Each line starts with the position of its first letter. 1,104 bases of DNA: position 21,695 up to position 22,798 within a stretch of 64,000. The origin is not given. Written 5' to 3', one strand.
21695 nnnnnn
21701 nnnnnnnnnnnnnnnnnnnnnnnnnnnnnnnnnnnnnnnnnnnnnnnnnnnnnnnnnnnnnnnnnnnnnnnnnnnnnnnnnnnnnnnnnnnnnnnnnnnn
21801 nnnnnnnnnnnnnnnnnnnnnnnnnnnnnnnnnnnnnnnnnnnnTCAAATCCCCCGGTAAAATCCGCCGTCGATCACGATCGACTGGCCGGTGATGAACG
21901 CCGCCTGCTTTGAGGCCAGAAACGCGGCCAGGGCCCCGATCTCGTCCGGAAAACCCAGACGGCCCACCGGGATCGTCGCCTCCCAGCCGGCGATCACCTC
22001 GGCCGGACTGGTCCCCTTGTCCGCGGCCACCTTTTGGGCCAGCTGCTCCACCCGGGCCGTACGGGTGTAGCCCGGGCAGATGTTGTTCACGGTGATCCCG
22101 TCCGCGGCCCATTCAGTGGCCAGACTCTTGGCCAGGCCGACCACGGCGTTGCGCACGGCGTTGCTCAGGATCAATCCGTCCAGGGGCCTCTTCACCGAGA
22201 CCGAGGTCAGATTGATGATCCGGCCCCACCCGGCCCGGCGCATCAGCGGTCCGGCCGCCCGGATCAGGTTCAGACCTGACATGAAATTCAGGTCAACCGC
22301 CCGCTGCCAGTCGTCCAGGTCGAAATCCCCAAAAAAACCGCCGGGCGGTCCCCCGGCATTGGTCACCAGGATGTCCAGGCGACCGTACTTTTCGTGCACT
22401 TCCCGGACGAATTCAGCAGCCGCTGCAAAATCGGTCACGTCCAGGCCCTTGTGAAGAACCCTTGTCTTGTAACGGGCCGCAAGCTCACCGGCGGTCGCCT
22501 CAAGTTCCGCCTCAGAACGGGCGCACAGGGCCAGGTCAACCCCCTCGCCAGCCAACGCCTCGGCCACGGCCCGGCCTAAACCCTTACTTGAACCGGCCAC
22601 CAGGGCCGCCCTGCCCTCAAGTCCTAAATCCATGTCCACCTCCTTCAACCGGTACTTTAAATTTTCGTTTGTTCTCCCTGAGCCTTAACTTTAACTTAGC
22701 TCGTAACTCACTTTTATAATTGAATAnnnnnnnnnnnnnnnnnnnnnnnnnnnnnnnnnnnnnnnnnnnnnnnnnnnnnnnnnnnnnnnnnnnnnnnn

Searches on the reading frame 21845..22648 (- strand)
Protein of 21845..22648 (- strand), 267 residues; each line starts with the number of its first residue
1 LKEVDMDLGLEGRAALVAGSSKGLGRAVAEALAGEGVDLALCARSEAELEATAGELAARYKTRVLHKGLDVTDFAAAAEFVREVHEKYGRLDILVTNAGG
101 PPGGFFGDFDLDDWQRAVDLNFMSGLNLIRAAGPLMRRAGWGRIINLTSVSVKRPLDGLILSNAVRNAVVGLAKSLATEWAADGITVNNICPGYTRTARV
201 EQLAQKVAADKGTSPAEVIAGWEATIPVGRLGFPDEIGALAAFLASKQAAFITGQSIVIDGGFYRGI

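Call 95: search_protein_families(library=pfam, max_evalue=0.01, proteins=[window:21845-22648:-])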
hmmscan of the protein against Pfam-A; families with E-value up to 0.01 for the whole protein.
window:21845-22648:- (267 aa): 4 families
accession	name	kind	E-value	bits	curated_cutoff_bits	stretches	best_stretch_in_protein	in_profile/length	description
PF13561.12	adh_short_C2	-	1.7e-56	191.9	27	1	20-263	4-235/236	Enoyl-(Acyl carrier protein) reductase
PF00106.31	adh_short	-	6.2e-48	163.3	26.6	1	14-206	2-193/195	short chain dehydrogenase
PF08659.16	KR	-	9.6e-08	32.6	22.6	1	16-128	4-119/180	KR domain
PF23441.1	SDR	-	2e-05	24.5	27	1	14-264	9-256/258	SDR-like rossmann domain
